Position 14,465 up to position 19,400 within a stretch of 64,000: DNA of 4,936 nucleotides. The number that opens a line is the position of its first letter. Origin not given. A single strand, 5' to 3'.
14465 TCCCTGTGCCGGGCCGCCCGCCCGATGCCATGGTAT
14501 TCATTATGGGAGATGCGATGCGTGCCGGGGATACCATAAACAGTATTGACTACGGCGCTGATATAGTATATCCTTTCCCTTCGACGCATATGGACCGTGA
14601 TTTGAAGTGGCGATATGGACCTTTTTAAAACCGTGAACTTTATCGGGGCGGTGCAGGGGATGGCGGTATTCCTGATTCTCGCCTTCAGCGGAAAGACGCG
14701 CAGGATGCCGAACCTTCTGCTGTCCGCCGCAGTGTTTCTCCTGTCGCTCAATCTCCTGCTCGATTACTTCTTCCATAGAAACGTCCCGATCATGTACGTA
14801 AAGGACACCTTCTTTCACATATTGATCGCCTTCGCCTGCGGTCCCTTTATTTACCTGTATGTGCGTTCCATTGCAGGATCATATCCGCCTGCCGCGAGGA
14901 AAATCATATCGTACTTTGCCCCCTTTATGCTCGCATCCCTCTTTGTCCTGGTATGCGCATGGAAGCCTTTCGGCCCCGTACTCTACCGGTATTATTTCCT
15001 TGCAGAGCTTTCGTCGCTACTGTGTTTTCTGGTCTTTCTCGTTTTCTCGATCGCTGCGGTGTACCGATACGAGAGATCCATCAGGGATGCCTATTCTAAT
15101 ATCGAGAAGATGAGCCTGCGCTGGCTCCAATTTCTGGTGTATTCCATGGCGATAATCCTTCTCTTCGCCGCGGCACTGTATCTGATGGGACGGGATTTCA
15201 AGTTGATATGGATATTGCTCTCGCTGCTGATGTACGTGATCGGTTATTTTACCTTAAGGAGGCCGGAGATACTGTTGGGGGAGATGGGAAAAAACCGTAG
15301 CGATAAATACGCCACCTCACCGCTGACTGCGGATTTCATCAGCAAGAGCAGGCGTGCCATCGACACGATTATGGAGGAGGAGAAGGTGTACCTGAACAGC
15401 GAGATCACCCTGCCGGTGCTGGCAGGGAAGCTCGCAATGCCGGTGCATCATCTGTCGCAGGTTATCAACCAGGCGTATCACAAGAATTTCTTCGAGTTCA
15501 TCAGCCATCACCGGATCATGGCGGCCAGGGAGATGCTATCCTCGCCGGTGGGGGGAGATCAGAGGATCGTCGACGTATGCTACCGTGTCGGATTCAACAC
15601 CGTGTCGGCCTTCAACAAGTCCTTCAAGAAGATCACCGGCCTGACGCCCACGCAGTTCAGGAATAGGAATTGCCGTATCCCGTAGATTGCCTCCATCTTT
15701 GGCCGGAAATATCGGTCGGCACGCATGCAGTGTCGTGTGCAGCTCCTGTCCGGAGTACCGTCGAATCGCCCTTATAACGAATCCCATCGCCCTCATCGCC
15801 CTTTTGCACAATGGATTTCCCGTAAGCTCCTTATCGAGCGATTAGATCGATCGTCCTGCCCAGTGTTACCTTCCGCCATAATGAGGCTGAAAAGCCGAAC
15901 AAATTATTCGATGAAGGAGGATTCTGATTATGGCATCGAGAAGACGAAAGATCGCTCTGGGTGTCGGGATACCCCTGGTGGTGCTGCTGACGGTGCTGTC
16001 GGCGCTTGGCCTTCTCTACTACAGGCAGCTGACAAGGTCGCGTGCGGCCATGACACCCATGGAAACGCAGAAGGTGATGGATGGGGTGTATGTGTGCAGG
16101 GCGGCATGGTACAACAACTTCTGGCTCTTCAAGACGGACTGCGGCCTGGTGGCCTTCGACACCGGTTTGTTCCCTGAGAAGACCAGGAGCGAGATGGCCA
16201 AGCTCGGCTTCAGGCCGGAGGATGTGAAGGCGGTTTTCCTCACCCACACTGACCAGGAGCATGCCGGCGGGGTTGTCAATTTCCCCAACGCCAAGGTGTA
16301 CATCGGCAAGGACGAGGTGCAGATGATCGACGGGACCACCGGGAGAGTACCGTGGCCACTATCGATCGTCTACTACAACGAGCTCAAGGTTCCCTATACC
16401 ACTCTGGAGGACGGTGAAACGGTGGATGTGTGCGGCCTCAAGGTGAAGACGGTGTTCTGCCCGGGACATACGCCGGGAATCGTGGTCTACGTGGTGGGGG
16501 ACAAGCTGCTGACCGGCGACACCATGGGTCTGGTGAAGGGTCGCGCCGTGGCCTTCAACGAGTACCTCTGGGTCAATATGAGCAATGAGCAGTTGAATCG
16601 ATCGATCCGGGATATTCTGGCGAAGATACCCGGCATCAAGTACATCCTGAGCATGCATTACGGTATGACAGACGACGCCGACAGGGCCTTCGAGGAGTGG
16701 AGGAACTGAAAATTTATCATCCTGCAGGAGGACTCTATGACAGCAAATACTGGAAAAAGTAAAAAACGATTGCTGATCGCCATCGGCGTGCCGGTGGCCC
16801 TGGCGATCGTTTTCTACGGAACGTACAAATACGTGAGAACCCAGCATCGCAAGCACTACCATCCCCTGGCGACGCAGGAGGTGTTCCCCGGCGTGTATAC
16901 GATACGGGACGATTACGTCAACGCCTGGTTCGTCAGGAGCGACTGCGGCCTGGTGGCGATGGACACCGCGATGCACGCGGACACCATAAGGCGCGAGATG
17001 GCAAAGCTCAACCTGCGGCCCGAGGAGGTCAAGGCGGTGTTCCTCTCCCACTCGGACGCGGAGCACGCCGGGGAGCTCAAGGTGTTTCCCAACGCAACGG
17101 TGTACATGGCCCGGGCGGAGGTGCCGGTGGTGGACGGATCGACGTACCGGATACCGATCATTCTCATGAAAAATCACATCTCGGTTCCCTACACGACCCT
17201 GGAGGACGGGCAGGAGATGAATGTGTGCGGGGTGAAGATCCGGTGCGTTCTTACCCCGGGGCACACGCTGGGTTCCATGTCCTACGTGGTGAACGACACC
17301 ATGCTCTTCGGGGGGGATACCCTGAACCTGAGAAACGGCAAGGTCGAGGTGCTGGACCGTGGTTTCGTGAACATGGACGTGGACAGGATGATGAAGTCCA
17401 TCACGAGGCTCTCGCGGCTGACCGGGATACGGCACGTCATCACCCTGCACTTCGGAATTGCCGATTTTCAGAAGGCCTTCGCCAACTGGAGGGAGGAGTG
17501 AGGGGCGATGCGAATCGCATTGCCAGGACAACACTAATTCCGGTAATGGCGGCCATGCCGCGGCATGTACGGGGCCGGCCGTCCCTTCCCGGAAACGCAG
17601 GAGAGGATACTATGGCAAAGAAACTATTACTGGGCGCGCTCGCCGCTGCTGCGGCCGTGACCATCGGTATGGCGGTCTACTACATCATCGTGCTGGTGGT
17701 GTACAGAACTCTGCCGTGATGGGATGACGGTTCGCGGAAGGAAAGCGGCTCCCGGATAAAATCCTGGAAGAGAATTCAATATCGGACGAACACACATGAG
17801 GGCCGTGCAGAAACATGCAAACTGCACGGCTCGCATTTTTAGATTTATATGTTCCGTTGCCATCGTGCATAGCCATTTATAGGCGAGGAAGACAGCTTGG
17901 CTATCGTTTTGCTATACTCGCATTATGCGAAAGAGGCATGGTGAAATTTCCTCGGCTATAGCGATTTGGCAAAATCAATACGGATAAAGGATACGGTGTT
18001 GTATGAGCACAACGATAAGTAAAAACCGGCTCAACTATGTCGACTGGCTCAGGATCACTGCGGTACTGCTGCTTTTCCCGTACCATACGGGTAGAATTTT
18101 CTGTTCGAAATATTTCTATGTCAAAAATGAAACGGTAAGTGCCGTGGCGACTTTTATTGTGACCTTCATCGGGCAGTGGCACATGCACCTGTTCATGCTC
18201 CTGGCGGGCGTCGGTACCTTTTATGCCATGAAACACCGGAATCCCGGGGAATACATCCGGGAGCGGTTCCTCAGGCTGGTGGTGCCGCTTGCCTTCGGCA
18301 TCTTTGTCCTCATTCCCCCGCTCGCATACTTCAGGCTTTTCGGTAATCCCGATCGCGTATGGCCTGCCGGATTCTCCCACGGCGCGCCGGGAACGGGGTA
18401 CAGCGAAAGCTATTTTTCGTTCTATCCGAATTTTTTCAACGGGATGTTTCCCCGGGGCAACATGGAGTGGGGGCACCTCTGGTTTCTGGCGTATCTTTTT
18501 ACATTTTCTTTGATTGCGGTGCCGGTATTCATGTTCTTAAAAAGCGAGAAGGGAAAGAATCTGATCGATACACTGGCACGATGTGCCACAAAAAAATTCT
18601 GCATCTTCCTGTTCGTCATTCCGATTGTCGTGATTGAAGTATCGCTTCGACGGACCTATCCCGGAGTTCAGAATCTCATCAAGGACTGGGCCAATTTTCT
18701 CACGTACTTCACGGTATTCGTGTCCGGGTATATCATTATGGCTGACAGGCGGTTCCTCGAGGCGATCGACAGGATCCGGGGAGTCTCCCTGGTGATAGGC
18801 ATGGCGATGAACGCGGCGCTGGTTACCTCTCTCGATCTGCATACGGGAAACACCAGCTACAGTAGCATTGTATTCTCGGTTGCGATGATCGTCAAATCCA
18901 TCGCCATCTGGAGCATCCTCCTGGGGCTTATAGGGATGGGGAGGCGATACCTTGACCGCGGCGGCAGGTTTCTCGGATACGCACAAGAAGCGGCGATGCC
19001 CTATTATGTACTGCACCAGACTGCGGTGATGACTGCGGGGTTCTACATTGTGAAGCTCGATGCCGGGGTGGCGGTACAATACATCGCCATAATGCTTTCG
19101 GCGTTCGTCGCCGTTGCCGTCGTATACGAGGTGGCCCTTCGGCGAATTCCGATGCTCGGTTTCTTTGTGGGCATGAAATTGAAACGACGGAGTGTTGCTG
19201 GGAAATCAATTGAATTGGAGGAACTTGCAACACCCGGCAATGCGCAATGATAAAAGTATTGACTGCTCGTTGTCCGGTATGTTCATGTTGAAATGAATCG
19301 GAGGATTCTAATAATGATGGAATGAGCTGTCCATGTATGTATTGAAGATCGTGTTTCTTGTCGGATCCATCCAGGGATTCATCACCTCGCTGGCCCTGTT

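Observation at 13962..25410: A recurrent 48-bp promoter/operator-like element with fixed architecture occurs four times in two sequence subtypes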

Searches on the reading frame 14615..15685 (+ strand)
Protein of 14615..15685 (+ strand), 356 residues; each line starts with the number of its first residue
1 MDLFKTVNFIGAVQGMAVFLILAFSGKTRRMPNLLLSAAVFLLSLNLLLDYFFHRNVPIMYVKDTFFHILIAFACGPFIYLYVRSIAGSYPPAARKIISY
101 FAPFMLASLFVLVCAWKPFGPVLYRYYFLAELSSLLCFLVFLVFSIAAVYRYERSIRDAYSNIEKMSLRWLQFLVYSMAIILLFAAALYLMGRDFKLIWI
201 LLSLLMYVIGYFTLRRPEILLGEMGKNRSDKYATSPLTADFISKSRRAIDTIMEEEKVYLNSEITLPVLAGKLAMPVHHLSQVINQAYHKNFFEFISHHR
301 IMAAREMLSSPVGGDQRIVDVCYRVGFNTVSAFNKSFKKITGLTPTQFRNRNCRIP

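Call 9: search_protein_families(library=pfam, proteins=[window:14615-15685:+])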
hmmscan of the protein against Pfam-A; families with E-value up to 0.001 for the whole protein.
window:14615-15685:+ (356 aa): 2 families
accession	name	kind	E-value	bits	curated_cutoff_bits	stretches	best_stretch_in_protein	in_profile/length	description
PF12833.13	HTH_18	-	2.5e-18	66.6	33.6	1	269-351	1-80/80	Helix-turn-helix domain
PF00165.29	HTH_AraC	-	1.8e-06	28.3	26.6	1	315-350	8-42/42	Bacterial regulatory helix-turn-helix proteins, AraC family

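Call 66: search_protein_families(library=ncbifam, proteins=[window:14615-15685:+], max_evalue=0.001)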
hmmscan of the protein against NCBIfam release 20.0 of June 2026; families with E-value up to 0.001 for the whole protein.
window:14615-15685:+ (356 aa): 17 families
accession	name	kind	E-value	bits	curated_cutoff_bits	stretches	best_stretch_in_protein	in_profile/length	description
NF047455.1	TF_Staph_AryK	equivalog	1.7e-10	39.9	850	1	250-351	160-258/759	transcriptional regulator AryK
TIGR04094.1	adjacent_YSIRK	equivalog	9.7e-10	37.9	200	1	247-349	285-383/383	YSIRK-targeted surface antigen transcriptional regulator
NF007243.0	PRK09685.1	equivalog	2.6e-09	36.9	199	1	260-351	211-301/303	transcriptional regulator FeaR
NF047788.1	TransRegPocR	equivalog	3.4e-08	33.1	500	1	259-352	201-291/296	transcriptional regulator PocR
NF006902.0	PRK09393.1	equivalog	4e-08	32.8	425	1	244-351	217-321/327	transcriptional regulator FtrA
NF007693.0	PRK10371.1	equivalog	5.1e-07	29.2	253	1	264-350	215-298/309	transcriptional regulator MelR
NF007860.0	PRK10572.1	equivalog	7.5e-07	28.3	208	1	259-352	195-285/292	arabinose operon transcriptional regulator AraC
NF049932.1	TranspRegBtr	equivalog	1.3e-06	27.3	900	1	254-350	171-264/531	bacillibactin transport transcriptional regulator Btr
NF007633.0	PRK10296.1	equivalog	1.4e-06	28.1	264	1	274-351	200-274/280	transcriptional regulator ChbR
NF052534.1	RzbtTranRegRhrA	equivalog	8.9e-06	25.2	500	1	291-350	251-309/312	rhizobactin biosynthesis transcriptional regulator RhrA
NF010028.0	PRK13503.1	equivalog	1.1e-05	25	288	1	257-351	181-272/278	HTH-type transcriptional activator RhaS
NF049968.1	QhpR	equivalog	2.6e-05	23.6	250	1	264-349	203-284/284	AraC-like transcriptional regulator QhpR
NF012144.2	ramA_TF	equivalog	6.8e-05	23.3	180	1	246-352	4-107/108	RamA family antibiotic efflux transcriptional regulator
NF050186.1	TransRegGliRPseudo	equivalog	7.6e-05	22.2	570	1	270-351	259-336/338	AraC family transcriptional regulator GliR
NF010026.0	PRK13501.1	equivalog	0.00014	21.2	363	1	250-354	179-280/290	HTH-type transcriptional activator RhaR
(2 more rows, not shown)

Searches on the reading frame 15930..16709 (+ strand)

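Call 9: search_protein_families(library=pfam, proteins=[window:15930-16709:+])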
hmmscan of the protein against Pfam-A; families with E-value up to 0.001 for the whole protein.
window:15930-16709:+ (259 aa): 1 family
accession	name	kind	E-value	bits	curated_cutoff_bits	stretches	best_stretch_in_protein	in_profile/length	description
PF00753.33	Lactamase_B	-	4.5e-11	43.5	22.7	1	61-198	5-150/196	Metallo-beta-lactamase superfamily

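Call 66: search_protein_families(library=ncbifam, proteins=[window:15930-16709:+], max_evalue=0.001)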
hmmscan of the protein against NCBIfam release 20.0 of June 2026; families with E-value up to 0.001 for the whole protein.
window:15930-16709:+ (259 aa): 33 families (the best 25 are shown)
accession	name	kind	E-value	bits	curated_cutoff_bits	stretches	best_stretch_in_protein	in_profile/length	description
NF033105.1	bla_subclass_B3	equivalog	6.1e-16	58.5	240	1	65-192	26-158/257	subclass B3 metallo-beta-lactamase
NF000469.2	CAR_gen_B3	exception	2.1e-10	40.1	500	1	44-190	57-205/311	CAR family subclass B3 metallo-beta-lactamase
NF000438.2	blaPOM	exception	2.5e-10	40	610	1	12-230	7-229/286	POM family subclass B3 metallo-beta-lactamase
NF012229.1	bla_class_B_core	domain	5.4e-10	39.6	100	1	48-188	5-137/139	metallo-beta-lactamase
NF045699.1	AHLLactAiiA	equivalog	1.9e-09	37.1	375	1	87-185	84-174/251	quorum-quenching N-acyl homoserine lactonase AiiA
NF040644.1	blaPAM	exception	4.6e-09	35.8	615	1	38-191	34-190/287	PAM family subclass B3 metallo-beta-lactamase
NF000405.1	HARLDQ_not_B3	exception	1e-08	35.1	350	1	42-219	21-197/267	HARLDQ motif MBL-fold protein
NF012140.0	blaBJP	exception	2.6e-08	33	600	1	41-187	35-184/294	BJP family subclass B3 metallo-beta-lactamase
NF041804.1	MBL_fold_SolJ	exception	5.1e-08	32.4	350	1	158-207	99-147/224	solanimycin biosynthesis MBL-fold hydrolase SolJ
NF033184.1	B3_Acin_new1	exception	5.3e-08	32.3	580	1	66-189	53-180/283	putative subclass B3 metallo-beta-lactamase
NF045700.1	AHLLactAttM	equivalog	7e-08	32.3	390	1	86-189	81-187/257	AttM family quorum-quenching N-acyl homoserine lactonase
NF047979.1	lactonase_AidB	equivalog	8.1e-08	31.9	360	1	84-203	79-211/271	AidB family quorum-quenching N-acyl homoserine lactonase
NF033106.1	blaL1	exception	9.5e-08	31.3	560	1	39-191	37-192/290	L1 family subclass B3 metallo-beta-lactamase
NF007597.0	PRK10241.1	equivalog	2.5e-07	30.3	421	0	158-199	88-129/251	hydroxyacylglutathione hydrolase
NF000456.2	blaMSI-1_fam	exception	3.3e-07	29.9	550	1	82-187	70-179/289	MSI-1 family subclass B3 metallo-beta-lactamase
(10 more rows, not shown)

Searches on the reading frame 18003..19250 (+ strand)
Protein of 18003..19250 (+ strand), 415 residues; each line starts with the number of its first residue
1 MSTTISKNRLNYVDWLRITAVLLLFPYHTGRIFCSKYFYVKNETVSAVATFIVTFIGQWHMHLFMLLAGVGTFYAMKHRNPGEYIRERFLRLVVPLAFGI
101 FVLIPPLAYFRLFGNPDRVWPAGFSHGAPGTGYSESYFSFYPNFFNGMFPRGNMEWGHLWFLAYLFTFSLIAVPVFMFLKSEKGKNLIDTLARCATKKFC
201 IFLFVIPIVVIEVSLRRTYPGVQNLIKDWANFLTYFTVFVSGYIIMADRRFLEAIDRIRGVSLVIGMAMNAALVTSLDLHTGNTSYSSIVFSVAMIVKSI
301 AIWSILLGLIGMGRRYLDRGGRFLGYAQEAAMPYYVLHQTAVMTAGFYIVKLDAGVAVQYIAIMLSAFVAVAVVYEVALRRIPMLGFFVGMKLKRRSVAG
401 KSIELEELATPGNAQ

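Call 9: search_protein_families(library=pfam, proteins=[window:18003-19250:+])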
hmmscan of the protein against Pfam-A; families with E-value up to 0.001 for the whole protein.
window:18003-19250:+ (415 aa): 1 family
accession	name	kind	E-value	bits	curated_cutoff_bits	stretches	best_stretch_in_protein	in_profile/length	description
PF01757.29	Acyl_transf_3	-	4.5e-21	75.7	31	1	11-375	2-325/326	Acyltransferase domain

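Call 66: search_protein_families(library=ncbifam, proteins=[window:18003-19250:+], max_evalue=0.001)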
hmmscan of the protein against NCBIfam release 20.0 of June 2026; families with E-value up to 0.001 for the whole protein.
window:18003-19250:+ (415 aa): 1 family
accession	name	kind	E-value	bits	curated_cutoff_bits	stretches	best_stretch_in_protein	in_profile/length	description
NF003014.0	PRK03854.1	equivalog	2.6e-23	82.8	338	1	6-396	5-377/386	glucans biosynthesis protein MdoC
